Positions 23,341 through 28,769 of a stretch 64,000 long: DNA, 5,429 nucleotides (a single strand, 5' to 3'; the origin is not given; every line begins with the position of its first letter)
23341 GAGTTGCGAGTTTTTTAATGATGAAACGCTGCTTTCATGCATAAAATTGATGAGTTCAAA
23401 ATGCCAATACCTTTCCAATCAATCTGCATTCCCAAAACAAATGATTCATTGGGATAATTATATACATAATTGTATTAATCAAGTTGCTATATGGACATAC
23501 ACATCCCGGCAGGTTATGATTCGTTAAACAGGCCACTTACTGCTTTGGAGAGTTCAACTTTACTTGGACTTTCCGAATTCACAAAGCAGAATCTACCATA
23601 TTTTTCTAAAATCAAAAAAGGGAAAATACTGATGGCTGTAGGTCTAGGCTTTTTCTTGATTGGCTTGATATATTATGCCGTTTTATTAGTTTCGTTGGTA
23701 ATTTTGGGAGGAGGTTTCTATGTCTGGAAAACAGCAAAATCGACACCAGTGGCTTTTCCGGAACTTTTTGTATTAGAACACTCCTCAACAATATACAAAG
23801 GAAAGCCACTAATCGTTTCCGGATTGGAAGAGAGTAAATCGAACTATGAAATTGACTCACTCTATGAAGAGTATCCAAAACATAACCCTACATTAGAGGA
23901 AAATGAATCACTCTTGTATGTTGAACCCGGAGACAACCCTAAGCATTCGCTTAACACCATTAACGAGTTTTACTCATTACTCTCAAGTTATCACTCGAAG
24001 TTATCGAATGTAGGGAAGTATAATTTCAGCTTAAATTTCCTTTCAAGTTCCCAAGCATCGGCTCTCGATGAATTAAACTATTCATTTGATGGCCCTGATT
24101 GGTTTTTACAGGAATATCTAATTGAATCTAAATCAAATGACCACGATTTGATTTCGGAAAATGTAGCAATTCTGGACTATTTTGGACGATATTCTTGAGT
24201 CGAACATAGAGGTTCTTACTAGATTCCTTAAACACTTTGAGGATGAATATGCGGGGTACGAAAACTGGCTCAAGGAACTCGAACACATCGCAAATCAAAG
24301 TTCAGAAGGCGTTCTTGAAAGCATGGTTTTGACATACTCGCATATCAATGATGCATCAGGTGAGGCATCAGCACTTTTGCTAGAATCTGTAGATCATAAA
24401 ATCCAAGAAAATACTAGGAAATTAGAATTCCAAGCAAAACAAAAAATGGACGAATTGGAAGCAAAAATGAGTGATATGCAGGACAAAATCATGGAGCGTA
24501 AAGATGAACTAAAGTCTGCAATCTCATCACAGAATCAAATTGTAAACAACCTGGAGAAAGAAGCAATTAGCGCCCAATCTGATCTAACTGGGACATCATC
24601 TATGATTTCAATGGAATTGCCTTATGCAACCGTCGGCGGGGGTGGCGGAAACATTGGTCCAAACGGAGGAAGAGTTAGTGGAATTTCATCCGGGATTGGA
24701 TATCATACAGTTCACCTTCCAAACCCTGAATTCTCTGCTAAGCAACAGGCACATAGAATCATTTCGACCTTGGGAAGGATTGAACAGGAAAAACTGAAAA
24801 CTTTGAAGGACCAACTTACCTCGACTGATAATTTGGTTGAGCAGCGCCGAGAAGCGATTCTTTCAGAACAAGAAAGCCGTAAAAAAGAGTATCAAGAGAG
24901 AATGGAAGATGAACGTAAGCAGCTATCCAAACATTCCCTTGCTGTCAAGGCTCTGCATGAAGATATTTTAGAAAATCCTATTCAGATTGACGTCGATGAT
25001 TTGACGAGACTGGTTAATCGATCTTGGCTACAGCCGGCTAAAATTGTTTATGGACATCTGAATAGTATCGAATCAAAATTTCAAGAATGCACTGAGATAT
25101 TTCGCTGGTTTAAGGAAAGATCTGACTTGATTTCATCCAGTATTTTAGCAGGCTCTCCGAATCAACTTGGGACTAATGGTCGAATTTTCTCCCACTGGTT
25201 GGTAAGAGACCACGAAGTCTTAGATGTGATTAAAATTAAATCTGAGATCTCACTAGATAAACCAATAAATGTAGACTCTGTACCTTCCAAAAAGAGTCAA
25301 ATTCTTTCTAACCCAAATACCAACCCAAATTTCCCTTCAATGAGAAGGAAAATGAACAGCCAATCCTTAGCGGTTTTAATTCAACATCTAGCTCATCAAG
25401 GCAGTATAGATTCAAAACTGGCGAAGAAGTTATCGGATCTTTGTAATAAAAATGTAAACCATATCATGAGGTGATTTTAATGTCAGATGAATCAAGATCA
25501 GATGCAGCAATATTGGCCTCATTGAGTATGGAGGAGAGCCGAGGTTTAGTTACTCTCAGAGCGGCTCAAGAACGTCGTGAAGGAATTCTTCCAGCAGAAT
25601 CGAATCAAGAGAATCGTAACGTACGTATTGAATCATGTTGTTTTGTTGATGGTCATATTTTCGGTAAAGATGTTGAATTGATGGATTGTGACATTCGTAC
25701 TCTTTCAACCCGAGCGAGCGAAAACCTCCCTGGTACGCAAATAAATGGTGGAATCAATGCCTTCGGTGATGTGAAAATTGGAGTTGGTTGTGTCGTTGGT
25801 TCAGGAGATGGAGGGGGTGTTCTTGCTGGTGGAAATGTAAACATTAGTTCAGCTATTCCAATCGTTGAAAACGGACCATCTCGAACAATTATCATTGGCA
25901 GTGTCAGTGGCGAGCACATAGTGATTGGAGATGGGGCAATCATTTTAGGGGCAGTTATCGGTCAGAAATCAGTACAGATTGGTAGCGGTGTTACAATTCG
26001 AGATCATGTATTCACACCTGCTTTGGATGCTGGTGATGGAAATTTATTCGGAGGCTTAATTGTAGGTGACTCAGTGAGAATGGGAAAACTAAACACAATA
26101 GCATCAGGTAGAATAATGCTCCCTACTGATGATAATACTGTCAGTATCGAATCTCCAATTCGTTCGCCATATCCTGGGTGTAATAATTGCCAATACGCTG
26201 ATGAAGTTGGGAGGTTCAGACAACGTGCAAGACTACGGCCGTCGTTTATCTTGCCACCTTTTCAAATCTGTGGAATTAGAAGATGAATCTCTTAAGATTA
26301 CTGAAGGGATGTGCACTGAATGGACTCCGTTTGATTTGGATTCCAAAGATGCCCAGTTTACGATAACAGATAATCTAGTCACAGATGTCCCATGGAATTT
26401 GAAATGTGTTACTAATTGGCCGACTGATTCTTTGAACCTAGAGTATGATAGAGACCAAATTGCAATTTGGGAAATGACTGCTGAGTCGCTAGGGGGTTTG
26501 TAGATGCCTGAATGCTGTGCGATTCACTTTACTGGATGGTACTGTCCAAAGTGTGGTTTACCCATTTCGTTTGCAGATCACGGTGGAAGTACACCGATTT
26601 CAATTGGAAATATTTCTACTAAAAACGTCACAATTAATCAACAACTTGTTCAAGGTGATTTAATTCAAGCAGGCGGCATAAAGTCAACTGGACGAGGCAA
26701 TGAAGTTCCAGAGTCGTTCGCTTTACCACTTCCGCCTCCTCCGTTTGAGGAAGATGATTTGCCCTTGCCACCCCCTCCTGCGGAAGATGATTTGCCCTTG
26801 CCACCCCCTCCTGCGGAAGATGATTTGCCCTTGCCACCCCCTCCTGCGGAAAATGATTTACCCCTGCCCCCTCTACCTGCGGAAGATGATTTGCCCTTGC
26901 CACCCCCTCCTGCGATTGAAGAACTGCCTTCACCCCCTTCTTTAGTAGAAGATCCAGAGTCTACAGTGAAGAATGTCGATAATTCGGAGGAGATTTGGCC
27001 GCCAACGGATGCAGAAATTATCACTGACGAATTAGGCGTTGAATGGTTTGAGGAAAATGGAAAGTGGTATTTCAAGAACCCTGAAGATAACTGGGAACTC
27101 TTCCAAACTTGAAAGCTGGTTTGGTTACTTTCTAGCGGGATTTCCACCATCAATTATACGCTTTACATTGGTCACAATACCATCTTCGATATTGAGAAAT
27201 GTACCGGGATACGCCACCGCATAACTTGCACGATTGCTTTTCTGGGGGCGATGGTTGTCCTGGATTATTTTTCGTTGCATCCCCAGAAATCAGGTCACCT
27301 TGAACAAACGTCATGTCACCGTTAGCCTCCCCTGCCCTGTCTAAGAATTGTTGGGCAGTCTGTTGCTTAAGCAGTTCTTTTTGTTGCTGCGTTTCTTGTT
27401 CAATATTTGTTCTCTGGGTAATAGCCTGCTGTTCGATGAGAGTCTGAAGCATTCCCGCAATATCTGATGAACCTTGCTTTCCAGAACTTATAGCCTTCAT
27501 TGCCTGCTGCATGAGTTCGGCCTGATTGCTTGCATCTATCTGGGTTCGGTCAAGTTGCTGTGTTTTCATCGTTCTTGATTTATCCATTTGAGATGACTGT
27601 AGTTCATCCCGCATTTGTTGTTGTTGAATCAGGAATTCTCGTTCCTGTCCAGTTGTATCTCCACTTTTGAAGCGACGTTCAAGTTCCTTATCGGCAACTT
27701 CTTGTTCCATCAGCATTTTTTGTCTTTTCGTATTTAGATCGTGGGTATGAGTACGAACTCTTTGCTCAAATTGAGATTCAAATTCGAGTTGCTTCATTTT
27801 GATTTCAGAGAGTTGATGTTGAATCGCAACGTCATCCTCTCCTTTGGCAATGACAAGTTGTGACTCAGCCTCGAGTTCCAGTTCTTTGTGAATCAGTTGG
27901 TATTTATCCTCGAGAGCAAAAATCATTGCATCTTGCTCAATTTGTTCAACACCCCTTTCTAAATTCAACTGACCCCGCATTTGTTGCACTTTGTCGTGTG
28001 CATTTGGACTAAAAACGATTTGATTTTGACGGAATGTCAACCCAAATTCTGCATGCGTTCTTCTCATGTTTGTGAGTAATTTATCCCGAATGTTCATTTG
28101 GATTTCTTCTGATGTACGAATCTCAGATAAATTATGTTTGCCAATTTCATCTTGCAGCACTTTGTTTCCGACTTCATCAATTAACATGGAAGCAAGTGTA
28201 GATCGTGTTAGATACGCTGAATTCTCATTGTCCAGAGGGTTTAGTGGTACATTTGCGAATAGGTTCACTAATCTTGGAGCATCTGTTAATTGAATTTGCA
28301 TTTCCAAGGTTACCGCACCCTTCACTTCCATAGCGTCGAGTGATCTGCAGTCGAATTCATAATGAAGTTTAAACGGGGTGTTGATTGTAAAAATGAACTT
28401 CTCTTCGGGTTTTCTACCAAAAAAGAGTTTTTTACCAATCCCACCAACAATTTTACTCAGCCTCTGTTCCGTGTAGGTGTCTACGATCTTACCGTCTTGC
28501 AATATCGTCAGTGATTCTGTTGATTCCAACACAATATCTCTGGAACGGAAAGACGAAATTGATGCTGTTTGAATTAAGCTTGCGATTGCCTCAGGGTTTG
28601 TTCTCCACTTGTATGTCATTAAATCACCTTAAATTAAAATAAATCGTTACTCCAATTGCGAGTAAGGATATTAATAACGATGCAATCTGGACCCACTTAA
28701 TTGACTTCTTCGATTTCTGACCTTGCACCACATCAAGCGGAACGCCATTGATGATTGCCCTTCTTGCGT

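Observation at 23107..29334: Integrase-less low-GC islet at tRNA-Ala carrying a seven-gene membrane/scaffold module with no recognisable homologs: candidate novel system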

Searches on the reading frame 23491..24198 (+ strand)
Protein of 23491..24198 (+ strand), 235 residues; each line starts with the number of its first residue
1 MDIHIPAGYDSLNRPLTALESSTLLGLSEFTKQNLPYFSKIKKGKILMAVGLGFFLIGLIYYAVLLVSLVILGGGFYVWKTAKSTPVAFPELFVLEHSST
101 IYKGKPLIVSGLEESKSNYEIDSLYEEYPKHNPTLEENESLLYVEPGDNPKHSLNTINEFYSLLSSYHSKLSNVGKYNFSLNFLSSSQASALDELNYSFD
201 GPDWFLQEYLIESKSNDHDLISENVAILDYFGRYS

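Call 7: search_protein_families(library=pfam, proteins=[window:23491-24198:+], max_evalue=1)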
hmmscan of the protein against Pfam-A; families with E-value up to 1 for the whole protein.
window:23491-24198:+ (235 aa): 1 family
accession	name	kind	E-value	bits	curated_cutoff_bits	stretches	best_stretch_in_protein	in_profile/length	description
PF19762.4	DUF6249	-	0.087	13.2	33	1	34-75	51-93/104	Domain of unknown function (DUF6249)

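Call 8: search_protein_families(library=phrogs, proteins=[window:23491-24198:+], max_evalue=1)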
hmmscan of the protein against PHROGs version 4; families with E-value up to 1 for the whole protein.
window:23491-24198:+ (235 aa): 1 family
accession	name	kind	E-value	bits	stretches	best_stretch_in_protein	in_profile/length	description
phrog_26796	-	lysis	0.11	14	1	23-81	24-79/109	holin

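Call 109: list_cluster_members(proteins=[window:23491-24198:+, window:25480-26286:+, window:25471-26286:+, window:26504-27112:+, window:28624-29241:-, L004:3804-5786:-, L004:2776-3798:-, L023:8-1384:-])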
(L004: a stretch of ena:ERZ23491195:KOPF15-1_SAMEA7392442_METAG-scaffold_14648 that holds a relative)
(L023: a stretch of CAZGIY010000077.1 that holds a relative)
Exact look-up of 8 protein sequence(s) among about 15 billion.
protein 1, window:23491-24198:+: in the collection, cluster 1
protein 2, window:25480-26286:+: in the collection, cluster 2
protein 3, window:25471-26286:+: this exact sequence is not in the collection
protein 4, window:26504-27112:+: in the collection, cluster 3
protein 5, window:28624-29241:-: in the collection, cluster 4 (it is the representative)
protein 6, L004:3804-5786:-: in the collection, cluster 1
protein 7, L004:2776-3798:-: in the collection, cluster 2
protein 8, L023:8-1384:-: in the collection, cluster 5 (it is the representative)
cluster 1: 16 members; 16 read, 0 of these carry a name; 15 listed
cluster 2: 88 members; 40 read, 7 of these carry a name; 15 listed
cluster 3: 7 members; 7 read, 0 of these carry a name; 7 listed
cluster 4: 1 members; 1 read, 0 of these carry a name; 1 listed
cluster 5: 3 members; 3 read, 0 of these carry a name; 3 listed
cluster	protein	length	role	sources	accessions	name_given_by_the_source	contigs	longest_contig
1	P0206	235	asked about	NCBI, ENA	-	-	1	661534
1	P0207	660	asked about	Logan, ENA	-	-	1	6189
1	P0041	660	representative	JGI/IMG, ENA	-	-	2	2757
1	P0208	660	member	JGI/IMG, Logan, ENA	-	-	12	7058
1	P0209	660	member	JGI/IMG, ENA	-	-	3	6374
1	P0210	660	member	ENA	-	-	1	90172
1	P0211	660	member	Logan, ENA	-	-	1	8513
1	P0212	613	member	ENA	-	-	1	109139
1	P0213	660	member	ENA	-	-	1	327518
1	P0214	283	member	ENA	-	-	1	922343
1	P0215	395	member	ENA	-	-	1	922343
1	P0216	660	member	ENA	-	-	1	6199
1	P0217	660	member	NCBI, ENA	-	-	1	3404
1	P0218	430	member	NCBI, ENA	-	-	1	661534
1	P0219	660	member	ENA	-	-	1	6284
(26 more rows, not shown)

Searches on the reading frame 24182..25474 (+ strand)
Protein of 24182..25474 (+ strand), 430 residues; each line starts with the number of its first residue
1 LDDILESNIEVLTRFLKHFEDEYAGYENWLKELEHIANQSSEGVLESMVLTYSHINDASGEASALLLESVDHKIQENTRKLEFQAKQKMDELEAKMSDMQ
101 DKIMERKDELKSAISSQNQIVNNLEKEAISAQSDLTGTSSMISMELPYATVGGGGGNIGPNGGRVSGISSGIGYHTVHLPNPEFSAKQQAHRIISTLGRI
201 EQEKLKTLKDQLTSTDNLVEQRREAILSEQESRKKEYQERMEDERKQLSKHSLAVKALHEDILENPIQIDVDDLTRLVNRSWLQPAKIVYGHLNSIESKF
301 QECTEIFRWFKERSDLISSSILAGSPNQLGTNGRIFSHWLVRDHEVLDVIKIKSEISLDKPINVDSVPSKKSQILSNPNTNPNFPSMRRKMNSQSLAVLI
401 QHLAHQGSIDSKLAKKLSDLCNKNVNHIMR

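Call 7: search_protein_families(library=pfam, proteins=[window:24182-25474:+], max_evalue=1)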
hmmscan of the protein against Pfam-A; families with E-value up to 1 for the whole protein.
window:24182-25474:+ (430 aa): 6 families
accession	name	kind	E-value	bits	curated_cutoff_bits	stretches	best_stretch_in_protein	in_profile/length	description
PF25443.1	ANG-1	-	0.01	16.4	28.5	1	72-134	24-82/105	ANG-1-like domain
PF02601.20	Exonuc_VII_L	-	0.017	15.1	35.9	2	189-257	155-223/315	Exonuclease VII, large subunit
PF06825.17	HSBP1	-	0.019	15.3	28.6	1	86-115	8-37/51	Heat shock factor binding protein 1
PF18559.7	Exop_C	-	0.057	13.7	26.1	1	55-101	16-64/155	Galactose-binding domain-like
PF04011.17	LemA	-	0.13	12.6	26.2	1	82-130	76-124/149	LemA family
PF07464.16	ApoLp-III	-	0.38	11.3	36.3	1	72-126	36-90/146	Apolipophorin-III precursor (apoLp-III)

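Call 8: search_protein_families(library=phrogs, proteins=[window:24182-25474:+], max_evalue=1)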
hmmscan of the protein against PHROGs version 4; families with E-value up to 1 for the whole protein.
window:24182-25474:+ (430 aa): 13 families
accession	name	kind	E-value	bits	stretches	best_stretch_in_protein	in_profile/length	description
phrog_4059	-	unknown function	0.068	14.6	1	79-144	10-76/106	-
phrog_1533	-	tail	0.12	10.7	2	71-307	64-212/1688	tail length tape measure protein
phrog_8748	-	unknown function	0.14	12.8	1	73-141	9-76/261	-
phrog_1982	-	unknown function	0.19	12.8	0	335-360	29-54/80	-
phrog_7994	-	other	0.21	9.8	1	50-130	335-417/2175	glycerophosphoryl diester phosphodiesterase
phrog_13600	-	unknown function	0.26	12.8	1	334-368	37-70/81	-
phrog_14706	-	unknown function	0.27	12.9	1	76-135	28-87/97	-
phrog_33307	-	unknown function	0.31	12.1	1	65-119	41-97/114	-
phrog_28872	-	unknown function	0.38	11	0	66-128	121-185/223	-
phrog_3590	-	unknown function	0.4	11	1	27-173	213-358/481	-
phrog_1400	-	moron, auxiliary metabolic gene and host takeover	0.42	11.4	0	55-132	94-169/251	Srd anti-sigma factor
phrog_1293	-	tail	0.46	9.1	1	12-127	41-152/1424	tail length tape measure protein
phrog_4949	-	unknown function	0.57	10.2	1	58-136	216-293/447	-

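Call 10: find_related_loci(query=window:24182-25474:+, collection=viral_contigs, flank=10000)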
Query window:24182-25474:+ (430 aa) in viral_contigs; peptide patterns used: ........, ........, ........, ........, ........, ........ (x = any residue, [..] = any of these).
8 stretches matched a pattern, but none encodes a relative of the query by tblastn (E <= 1e-3).

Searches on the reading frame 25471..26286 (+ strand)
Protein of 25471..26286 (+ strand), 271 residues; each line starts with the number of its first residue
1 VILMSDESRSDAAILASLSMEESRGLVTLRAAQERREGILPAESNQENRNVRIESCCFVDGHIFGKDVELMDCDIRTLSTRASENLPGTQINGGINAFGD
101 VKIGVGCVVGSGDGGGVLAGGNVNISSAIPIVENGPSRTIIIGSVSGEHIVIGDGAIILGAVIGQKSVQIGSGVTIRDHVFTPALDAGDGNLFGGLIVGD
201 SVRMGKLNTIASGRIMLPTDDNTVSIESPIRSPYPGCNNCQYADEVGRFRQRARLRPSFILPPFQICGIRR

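Call 7: search_protein_families(library=pfam, proteins=[window:25471-26286:+], max_evalue=1)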
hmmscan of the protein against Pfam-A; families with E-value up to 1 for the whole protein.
window:25471-26286:+ (271 aa): 2 families
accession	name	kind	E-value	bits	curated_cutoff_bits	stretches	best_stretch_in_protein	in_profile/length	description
PF25084.1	LbH_EIF2B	-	0.00068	20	54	1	144-215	22-92/105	EIF2B subunit epsilon LbH domain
PF00132.30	Hexapep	-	0.0051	16.9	27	1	149-180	1-32/36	Bacterial transferase hexapeptide (six repeats)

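Call 8: search_protein_families(library=phrogs, proteins=[window:25471-26286:+], max_evalue=1)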
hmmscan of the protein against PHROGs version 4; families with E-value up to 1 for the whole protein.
window:25471-26286:+ (271 aa): 3 families
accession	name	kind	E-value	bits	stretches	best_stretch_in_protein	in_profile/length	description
phrog_12032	-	tail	0.05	14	1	194-229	59-94/160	short tail fiber protein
phrog_36480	-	unknown function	0.21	12.7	1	103-171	4-71/109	-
phrog_33570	-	unknown function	0.4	10.1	1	79-176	133-226/686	-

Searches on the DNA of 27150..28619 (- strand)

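Call 89: search_rna_families(sources=[L018, L022, L007, L011], threshold=evalue, max_evalue=1)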
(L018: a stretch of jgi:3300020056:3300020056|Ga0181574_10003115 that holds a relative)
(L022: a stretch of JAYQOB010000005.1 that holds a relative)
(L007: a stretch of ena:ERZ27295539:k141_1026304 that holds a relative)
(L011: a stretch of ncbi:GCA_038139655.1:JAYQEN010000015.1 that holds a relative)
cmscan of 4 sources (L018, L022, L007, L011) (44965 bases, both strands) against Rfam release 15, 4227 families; matches with E-value up to 1: 4.
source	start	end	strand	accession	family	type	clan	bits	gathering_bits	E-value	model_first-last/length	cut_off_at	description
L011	3968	4022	-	RF01133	sR3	Gene; snRNA; snoRNA; CD-box;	-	39.1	41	1.7e-06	1-55/55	no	Small nucleolar RNA sR3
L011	3883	4066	-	RF00005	tRNA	Gene; tRNA;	CL00001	36.3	29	0.00041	1-71/71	no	tRNA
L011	4716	4774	-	RF04360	psbT-asRNA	Gene; antisense;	-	25.6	48.5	0.71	1-38/38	no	Plastid psbT antisense RNA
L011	3968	4022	-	RF01140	sR20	Gene; snRNA; snoRNA; CD-box;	-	23.8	44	0.74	1-56/56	no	Small nucleolar RNA sR20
